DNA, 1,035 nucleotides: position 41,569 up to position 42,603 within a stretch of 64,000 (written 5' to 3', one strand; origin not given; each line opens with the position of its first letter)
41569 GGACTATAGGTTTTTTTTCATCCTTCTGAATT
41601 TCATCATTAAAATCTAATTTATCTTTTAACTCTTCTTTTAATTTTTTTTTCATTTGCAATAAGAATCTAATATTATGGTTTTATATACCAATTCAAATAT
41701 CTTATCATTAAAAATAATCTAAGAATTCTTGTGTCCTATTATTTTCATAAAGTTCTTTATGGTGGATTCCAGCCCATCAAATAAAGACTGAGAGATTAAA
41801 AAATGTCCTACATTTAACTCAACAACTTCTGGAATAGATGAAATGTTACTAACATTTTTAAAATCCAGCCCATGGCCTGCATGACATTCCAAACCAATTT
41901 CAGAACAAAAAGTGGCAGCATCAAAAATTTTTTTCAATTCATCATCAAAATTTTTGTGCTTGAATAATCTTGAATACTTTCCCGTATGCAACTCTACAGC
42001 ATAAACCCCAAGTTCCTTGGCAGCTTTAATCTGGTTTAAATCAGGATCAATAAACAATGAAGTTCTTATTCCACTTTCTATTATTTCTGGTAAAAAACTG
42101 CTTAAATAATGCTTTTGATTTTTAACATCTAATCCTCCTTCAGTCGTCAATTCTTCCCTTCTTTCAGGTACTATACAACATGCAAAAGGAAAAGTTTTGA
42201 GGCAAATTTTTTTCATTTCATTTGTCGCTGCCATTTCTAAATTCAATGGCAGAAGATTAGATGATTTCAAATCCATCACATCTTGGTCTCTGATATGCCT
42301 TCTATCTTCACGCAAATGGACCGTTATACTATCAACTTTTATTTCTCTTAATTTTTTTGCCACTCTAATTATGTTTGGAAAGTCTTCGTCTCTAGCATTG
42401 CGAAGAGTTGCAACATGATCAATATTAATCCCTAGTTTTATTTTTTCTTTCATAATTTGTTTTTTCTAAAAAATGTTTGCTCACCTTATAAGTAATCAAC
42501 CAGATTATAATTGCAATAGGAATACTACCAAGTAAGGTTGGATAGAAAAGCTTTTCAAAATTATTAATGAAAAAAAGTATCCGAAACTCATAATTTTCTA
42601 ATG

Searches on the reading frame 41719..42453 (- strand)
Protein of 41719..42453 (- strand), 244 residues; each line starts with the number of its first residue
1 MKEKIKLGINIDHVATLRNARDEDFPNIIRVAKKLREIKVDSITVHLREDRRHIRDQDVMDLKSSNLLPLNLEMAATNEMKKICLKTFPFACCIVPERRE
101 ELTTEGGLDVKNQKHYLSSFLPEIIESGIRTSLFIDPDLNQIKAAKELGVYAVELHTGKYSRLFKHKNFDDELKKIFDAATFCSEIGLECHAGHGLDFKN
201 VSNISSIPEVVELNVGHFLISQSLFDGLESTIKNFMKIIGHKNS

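Call 20: find_encoding_contigs(protein=window:41719-42453:-, flank=10000, max_places=1)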
Protein window:41719-42453:- (244 aa): 11 contigs read that carry it; 1 place shown.
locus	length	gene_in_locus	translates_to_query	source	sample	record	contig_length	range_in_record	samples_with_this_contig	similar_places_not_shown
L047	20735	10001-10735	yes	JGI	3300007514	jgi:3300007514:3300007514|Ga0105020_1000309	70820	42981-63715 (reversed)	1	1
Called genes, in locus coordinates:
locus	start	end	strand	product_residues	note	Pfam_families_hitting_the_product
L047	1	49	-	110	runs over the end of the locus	-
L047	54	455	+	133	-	-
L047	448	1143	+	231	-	PF02463:SMC_N (faint), PF00005:ABC_tran, PF13304:AAA_21 (faint)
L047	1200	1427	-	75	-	-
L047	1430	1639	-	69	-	PF20104:DUF6494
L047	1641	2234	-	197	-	PF03239:FTR1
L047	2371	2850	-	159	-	PF00011:HSP20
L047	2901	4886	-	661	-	PF01464:SLT, PF27553:SLT_superhelical (weak)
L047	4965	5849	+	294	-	PF00701:DHDPS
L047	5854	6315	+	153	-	PF01668:SmpB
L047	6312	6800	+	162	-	PF01288:HPPK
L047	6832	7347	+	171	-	PF01192:RNA_pol_Rpb6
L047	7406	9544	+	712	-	PF01966:HD, PF13328:HD_4, PF04607:RelA_SpoT, PF02824:TGS, PF19296:RelA_AH, PF28438:RelA_RIS, PF13291:ACT_4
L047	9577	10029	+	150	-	PF09835:DUF2062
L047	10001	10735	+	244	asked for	PF03740:PdxJ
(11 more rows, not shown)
